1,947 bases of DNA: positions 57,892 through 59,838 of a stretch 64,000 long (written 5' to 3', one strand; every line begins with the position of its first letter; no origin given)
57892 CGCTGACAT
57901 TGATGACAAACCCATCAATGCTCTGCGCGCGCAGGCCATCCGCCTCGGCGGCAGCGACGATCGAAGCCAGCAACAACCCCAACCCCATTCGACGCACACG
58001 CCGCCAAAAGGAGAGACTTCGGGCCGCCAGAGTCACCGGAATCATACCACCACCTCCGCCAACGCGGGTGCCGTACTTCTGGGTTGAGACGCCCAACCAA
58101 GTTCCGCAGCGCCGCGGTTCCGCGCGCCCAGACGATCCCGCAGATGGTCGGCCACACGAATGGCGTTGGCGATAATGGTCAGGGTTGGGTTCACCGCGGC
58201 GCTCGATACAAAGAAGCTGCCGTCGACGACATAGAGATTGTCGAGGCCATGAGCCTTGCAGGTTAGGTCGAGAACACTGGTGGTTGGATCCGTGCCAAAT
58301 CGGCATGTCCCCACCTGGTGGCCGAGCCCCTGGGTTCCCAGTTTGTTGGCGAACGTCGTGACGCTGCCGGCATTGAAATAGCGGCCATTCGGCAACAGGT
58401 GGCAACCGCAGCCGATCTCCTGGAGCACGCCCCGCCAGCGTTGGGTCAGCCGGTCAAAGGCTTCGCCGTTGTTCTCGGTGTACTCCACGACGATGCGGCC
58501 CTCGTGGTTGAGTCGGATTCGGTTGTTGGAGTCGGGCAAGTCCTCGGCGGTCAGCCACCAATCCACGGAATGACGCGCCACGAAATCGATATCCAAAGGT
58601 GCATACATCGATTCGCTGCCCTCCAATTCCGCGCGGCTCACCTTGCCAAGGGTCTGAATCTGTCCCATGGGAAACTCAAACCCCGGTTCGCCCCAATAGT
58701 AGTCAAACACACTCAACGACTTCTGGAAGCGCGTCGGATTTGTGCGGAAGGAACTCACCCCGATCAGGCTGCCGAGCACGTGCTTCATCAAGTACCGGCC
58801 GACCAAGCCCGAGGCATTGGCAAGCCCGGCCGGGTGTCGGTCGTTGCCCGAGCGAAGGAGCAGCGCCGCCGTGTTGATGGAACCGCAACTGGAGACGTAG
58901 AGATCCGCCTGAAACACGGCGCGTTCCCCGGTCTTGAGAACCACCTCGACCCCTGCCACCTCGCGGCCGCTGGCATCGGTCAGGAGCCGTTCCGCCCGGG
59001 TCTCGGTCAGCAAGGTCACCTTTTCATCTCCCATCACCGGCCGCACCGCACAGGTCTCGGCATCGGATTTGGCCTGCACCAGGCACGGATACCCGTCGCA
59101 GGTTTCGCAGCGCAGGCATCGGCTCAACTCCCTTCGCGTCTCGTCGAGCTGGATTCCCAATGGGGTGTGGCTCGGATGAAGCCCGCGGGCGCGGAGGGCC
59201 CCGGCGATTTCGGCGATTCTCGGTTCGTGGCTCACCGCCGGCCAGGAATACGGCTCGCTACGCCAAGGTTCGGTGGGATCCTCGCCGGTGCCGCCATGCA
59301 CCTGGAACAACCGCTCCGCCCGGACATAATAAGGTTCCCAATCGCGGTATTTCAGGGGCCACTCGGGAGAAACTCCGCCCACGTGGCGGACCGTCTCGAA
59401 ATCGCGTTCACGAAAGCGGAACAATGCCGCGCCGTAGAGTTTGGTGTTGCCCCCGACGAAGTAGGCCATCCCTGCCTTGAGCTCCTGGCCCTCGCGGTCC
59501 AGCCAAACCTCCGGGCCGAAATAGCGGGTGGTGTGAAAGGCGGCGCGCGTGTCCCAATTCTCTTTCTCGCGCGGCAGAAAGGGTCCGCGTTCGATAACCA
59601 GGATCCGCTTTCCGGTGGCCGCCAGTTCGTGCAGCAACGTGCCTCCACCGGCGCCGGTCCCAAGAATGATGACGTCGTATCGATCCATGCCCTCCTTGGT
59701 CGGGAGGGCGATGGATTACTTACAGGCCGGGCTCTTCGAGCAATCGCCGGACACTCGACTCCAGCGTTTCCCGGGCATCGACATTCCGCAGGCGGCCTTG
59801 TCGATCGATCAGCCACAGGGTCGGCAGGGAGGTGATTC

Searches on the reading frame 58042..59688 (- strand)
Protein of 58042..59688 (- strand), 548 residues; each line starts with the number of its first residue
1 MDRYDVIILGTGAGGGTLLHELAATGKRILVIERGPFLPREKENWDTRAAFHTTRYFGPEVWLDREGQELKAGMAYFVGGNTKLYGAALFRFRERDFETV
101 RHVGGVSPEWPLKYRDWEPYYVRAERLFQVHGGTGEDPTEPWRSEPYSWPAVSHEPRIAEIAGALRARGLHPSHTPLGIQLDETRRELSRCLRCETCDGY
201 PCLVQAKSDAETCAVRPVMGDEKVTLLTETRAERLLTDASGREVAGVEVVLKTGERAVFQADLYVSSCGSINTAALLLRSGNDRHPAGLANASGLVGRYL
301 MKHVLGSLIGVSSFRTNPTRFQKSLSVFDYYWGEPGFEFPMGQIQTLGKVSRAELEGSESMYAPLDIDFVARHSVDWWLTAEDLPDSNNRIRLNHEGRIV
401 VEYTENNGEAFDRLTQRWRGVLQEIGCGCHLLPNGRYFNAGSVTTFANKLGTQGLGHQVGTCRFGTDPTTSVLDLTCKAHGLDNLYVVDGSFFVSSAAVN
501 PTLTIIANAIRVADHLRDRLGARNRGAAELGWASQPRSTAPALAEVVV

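Call 71: search_protein_families(library=pfam, proteins=[window:58042-59688:-], max_evalue=0.0001)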
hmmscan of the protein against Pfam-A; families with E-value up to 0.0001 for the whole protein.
window:58042-59688:- (548 aa): 2 families
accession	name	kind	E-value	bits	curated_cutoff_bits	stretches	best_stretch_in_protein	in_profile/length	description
PF05199.19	GMC_oxred_C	-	3.2e-19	70.3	24.6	1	447-509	78-139/139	GMC oxidoreductase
PF00732.25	GMC_oxred_N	-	2.9e-14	53.8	23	1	175-304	95-217/218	GMC oxidoreductase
